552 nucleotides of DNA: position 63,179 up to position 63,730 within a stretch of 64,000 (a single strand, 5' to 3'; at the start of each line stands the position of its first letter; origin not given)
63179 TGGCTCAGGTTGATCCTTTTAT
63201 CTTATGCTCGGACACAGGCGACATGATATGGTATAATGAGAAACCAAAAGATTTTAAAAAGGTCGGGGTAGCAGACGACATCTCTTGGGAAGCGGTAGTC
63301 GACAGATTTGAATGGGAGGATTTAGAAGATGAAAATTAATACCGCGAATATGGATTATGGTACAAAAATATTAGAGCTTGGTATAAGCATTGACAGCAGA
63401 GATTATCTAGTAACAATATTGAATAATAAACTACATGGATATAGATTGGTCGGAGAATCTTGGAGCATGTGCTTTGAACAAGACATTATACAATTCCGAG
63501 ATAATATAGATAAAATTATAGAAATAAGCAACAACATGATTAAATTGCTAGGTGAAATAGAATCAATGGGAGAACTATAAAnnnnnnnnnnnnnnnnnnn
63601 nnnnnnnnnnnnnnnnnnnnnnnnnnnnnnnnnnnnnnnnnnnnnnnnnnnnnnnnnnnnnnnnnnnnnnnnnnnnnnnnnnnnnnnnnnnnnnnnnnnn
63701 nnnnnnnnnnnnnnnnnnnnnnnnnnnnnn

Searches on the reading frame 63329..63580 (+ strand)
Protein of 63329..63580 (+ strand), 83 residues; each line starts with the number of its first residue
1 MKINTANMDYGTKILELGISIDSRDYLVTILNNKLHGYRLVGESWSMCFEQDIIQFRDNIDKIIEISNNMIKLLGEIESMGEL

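Call 30: find_encoding_contigs(protein=window:63329-63580:+, flank=10000, max_places=4)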
Protein window:63329-63580:+ (83 aa): 23 contigs read that carry it; 4 places shown.
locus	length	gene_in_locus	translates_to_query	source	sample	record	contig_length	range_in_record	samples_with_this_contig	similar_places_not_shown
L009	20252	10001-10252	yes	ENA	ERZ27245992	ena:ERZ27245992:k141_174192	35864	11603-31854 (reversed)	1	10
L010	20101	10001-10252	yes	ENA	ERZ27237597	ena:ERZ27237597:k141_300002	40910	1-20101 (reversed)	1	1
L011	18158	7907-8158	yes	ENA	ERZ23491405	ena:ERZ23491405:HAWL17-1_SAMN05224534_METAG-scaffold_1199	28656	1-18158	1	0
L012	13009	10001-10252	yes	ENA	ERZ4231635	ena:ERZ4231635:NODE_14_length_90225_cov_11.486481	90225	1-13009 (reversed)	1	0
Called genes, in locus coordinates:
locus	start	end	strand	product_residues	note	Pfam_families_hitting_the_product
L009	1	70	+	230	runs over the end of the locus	PF00149:Metallophos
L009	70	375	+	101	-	-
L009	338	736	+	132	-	-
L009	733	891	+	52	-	-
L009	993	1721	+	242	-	-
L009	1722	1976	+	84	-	-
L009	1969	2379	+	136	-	-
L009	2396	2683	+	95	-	-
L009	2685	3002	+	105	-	-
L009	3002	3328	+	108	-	PF24043:DUF7352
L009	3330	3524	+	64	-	-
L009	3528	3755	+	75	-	-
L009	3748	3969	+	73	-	-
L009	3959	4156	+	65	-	-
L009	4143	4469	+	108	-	-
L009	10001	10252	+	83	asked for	-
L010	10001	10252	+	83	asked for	-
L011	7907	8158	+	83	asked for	-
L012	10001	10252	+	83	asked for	-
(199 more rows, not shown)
